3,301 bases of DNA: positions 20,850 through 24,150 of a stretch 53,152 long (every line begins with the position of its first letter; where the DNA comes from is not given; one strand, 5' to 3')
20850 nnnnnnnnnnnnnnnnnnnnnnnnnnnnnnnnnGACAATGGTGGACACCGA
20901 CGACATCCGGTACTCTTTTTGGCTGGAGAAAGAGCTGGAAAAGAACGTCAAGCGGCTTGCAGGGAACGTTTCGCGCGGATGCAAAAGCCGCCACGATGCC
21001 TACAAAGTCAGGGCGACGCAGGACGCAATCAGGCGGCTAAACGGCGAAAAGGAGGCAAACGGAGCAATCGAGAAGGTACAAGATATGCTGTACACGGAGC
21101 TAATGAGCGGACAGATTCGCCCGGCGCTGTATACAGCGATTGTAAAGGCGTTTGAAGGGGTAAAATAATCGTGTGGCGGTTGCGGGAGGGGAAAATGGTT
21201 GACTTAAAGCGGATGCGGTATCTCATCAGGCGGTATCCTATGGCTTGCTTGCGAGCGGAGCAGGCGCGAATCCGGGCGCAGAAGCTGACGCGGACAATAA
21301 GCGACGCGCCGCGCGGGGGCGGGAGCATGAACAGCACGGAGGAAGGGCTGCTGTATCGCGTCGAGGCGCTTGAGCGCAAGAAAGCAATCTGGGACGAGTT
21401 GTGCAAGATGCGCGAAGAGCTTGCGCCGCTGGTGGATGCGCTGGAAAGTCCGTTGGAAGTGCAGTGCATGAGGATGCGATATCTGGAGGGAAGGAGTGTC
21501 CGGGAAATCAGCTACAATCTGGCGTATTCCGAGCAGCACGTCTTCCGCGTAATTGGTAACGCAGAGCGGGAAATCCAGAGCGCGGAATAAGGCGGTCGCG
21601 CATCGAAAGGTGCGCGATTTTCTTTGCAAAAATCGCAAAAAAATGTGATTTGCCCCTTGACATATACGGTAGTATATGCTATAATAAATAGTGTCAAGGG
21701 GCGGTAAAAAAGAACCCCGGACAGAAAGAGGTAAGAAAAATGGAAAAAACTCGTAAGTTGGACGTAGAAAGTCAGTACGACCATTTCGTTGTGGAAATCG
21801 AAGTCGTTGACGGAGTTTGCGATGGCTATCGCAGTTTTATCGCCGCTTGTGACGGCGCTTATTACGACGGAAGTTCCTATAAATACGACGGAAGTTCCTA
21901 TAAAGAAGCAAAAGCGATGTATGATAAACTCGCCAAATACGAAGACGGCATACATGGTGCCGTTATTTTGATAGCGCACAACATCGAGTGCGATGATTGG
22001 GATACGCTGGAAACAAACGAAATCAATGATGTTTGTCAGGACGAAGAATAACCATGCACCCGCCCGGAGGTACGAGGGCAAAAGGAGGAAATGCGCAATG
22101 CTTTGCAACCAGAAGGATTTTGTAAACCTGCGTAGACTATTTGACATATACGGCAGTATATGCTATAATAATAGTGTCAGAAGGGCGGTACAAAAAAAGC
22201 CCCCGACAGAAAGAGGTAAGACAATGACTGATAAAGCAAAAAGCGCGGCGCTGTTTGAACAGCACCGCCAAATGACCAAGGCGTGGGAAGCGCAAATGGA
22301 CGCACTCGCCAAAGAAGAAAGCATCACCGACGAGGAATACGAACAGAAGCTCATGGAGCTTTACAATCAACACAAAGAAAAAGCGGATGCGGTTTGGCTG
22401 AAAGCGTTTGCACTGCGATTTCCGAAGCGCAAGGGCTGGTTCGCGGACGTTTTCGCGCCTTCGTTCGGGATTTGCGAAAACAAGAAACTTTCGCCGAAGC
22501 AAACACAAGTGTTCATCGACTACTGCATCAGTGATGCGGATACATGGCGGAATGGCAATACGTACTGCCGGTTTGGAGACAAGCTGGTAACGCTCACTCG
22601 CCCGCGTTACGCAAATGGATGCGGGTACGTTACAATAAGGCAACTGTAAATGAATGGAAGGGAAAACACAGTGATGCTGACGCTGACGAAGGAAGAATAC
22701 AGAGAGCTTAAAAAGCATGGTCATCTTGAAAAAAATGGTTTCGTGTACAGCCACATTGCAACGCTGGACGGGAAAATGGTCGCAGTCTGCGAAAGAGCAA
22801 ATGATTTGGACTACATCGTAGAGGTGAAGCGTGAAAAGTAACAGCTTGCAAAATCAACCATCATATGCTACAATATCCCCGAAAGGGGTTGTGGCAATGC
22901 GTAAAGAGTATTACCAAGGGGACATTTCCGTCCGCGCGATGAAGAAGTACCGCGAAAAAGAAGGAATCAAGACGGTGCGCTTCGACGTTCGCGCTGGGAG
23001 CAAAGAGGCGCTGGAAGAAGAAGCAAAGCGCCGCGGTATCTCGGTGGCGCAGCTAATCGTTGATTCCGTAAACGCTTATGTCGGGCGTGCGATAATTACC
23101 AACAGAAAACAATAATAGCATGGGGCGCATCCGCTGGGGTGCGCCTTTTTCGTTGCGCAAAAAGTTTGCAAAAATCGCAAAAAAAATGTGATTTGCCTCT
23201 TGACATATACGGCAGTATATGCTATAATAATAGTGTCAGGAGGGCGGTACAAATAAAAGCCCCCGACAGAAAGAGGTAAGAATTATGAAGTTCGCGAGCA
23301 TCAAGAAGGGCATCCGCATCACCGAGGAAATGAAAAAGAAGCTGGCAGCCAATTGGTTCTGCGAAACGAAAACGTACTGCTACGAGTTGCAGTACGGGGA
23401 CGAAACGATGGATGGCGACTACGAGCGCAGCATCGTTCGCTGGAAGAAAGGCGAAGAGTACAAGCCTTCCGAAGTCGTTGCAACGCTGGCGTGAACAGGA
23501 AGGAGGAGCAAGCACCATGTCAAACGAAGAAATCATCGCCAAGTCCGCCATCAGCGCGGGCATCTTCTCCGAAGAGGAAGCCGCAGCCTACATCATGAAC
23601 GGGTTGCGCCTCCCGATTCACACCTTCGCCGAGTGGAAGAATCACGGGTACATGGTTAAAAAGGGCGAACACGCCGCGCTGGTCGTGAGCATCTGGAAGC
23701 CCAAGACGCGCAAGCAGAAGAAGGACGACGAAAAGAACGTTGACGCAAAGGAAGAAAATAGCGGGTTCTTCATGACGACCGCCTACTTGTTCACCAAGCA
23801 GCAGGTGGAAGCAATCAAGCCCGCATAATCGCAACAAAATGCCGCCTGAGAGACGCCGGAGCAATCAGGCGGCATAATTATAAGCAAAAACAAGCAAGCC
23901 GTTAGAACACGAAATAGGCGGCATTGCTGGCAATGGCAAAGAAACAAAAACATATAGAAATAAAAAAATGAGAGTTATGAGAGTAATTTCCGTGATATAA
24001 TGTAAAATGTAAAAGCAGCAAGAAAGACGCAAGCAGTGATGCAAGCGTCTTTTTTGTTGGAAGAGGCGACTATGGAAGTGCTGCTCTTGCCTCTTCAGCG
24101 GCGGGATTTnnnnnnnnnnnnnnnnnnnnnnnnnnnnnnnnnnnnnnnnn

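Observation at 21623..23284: Repeated cassette of consensus promoter + 5' leader hairpin + SD heads every transcription unit of accessory island I (three + strand copies)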

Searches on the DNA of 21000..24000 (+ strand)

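Call 9: search_dna_similar(query=window:21000-24000:+, collection=phages, mode=distant, max_rows=20)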
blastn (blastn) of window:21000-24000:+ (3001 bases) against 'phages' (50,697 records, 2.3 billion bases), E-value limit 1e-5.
No match.

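Call 98: search_rna_families(source=window, start=21550, end=23350, threshold=evalue, max_evalue=1)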
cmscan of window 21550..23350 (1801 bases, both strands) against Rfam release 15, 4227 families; matches with E-value up to 1: 0.
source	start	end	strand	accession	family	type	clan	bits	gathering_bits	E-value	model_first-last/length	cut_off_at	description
